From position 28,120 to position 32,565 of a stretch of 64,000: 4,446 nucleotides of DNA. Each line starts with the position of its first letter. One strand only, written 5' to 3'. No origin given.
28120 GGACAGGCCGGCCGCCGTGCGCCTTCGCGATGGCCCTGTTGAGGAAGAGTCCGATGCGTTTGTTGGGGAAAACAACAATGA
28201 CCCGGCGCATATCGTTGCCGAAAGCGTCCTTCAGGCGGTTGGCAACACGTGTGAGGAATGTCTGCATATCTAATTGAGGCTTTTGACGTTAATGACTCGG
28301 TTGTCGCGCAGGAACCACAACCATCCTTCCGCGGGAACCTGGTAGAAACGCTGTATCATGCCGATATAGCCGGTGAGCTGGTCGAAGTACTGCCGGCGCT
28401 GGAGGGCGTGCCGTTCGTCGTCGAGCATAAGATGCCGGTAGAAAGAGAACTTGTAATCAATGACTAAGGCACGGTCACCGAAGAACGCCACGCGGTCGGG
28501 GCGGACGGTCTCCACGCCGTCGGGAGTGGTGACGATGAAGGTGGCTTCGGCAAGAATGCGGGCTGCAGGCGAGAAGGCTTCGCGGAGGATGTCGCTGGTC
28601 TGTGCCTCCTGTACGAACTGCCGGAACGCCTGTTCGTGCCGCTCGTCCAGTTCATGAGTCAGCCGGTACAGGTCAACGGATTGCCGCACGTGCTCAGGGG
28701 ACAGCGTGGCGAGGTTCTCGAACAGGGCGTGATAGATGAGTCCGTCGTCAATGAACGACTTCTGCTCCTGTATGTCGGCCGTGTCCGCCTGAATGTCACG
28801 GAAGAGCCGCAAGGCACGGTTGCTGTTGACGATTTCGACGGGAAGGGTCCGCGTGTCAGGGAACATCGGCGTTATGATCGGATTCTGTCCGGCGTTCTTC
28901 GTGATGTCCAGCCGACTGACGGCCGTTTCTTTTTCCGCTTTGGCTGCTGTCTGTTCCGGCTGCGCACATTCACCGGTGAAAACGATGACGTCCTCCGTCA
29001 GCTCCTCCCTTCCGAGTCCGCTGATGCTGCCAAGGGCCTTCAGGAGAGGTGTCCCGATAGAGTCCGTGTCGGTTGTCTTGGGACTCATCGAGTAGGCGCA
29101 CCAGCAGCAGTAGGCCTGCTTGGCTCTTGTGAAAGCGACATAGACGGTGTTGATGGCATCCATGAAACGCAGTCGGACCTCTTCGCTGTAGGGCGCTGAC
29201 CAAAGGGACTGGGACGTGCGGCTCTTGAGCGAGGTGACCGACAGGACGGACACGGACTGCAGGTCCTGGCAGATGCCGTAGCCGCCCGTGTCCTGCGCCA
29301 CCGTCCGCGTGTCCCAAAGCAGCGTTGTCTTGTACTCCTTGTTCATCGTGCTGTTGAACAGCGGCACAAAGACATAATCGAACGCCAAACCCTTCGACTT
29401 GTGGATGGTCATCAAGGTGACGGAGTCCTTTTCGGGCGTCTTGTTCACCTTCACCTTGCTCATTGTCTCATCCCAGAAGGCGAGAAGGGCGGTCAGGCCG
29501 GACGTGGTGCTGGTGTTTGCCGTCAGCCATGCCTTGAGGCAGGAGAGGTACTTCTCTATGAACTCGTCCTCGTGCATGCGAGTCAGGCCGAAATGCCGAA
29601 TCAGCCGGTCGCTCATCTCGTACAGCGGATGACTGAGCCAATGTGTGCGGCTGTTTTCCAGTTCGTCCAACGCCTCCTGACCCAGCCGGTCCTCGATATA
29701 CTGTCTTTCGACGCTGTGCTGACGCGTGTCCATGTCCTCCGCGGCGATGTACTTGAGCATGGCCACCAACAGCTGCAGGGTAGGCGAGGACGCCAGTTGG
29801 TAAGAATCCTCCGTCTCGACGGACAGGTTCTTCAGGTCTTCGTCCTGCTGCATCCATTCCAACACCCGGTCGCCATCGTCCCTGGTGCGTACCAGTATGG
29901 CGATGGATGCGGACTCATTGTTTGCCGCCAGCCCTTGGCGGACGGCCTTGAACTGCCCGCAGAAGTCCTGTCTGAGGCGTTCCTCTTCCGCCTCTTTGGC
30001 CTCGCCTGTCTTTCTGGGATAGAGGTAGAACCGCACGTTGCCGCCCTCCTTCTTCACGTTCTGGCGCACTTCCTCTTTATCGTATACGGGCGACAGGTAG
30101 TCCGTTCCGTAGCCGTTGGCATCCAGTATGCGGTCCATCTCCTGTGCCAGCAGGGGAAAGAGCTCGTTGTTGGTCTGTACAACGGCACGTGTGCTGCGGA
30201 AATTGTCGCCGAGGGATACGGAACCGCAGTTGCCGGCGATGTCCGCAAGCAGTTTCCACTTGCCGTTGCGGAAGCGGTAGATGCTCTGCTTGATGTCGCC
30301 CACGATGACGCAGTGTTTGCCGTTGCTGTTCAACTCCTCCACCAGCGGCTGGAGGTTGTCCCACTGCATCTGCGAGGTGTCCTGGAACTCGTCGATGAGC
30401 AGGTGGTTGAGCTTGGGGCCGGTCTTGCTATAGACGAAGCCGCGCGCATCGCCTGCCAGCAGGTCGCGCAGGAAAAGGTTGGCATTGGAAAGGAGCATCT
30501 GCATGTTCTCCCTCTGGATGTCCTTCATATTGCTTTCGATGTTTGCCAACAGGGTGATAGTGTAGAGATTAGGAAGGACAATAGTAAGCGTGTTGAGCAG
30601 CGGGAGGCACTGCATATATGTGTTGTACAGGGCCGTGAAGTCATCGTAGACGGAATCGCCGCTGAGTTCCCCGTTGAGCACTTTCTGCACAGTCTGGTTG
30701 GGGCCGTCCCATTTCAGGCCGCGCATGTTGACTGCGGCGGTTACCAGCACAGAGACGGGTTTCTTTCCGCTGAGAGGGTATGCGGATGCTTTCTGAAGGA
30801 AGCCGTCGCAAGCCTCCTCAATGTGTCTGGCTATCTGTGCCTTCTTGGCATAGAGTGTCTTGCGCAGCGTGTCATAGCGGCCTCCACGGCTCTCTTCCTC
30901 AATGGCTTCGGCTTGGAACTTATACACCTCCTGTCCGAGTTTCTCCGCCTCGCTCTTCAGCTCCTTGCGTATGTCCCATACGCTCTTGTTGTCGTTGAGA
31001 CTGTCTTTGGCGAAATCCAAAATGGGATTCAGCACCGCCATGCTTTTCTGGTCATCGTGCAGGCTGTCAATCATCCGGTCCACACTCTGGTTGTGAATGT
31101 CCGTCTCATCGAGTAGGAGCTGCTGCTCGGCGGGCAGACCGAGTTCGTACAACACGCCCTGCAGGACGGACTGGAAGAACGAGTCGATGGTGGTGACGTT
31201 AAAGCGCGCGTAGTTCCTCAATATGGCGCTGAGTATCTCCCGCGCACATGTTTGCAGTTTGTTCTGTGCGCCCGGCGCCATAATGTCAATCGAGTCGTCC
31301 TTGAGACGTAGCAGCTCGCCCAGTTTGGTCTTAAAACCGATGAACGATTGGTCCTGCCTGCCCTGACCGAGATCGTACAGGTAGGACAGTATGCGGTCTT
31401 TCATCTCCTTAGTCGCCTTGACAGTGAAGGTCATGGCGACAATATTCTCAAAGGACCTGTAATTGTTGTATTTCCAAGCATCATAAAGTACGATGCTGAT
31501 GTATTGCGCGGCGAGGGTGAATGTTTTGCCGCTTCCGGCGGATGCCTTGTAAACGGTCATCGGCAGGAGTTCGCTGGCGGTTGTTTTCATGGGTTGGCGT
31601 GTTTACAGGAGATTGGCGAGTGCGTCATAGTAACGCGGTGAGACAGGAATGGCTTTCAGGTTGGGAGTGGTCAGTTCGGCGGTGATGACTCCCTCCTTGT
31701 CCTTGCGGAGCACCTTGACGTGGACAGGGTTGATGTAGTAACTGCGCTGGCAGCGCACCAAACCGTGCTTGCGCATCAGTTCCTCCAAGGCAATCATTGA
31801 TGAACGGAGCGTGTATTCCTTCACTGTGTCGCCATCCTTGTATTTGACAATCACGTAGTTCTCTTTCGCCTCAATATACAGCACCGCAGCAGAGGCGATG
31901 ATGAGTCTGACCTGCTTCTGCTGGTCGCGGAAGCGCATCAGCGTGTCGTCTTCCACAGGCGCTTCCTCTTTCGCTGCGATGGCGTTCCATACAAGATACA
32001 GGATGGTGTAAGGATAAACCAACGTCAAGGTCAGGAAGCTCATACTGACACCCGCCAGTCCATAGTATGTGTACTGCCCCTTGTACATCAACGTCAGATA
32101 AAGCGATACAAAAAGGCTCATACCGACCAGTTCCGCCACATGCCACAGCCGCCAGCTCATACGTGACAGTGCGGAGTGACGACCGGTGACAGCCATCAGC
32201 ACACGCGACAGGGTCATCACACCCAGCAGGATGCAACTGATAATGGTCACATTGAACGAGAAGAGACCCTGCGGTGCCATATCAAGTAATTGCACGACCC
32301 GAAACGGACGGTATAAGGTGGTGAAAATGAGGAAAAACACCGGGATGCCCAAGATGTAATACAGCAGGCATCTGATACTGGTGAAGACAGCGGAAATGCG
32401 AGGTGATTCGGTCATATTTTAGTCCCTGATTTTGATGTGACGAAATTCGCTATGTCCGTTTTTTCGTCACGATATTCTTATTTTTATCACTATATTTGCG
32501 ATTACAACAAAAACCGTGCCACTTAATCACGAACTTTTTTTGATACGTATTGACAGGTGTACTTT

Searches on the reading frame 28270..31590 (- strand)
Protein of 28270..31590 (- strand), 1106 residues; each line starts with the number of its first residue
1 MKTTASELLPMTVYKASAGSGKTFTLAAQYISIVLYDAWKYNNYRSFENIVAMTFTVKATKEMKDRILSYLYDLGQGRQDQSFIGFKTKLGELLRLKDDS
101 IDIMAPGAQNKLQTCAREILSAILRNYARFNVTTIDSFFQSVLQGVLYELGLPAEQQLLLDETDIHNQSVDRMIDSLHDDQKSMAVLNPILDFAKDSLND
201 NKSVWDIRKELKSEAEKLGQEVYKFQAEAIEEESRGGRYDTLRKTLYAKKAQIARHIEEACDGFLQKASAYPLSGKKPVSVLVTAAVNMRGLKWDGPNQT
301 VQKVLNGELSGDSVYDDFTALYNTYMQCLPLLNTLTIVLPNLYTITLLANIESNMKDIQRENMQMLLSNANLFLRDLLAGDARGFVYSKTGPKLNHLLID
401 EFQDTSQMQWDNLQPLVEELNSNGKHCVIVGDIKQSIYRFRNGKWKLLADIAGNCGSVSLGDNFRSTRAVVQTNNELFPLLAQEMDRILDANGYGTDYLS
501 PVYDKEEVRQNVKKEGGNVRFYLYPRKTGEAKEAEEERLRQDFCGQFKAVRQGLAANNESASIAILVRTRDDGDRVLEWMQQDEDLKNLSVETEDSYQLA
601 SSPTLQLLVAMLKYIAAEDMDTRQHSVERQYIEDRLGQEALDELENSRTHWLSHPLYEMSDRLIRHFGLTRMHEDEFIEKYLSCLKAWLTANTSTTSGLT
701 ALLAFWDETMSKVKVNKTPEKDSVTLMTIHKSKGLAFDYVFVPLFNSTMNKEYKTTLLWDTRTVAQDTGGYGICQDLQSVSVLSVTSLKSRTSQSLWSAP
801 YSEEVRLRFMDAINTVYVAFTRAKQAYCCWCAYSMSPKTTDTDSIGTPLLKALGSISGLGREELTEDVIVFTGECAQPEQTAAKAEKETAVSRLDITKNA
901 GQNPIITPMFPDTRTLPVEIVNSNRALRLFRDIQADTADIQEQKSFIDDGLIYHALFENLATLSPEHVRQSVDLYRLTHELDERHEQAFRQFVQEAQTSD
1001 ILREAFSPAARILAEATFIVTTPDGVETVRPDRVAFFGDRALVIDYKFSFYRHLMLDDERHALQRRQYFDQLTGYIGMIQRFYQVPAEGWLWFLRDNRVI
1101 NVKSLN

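Call 35: search_protein_families(library=pfam, proteins=[window:28270-31590:-], max_evalue=0.0001)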
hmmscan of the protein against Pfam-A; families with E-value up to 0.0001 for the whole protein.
window:28270-31590:- (1106 aa): 4 families
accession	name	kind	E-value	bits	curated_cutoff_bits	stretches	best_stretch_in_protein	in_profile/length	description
PF00580.27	UvrD-helicase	-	1.8e-31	110.3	23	1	15-449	19-264/271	UvrD/REP helicase N-terminal domain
PF13361.12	UvrD_C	-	1.3e-13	51.6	25.6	1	705-826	267-342/350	UvrD-like helicase C-terminal domain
PF13245.12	AAA_19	-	1.7e-10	41.6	25.1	0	394-441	91-134/134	AAA domain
PF13538.12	UvrD_C_2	-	3.3e-08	33.7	27.4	0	724-751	2-31/52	UvrD-like helicase C-terminal domain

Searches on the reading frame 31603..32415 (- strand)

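Call 35: search_protein_families(library=pfam, proteins=[window:31603-32415:-], max_evalue=0.0001)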
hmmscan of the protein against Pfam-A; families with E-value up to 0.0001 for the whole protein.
window:31603-32415:- (270 aa): 1 family
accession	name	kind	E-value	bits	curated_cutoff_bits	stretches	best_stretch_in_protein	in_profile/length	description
PF04397.21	LytTR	-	1.1e-13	51.6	22.6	1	173-270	6-97/98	LytTr DNA-binding domain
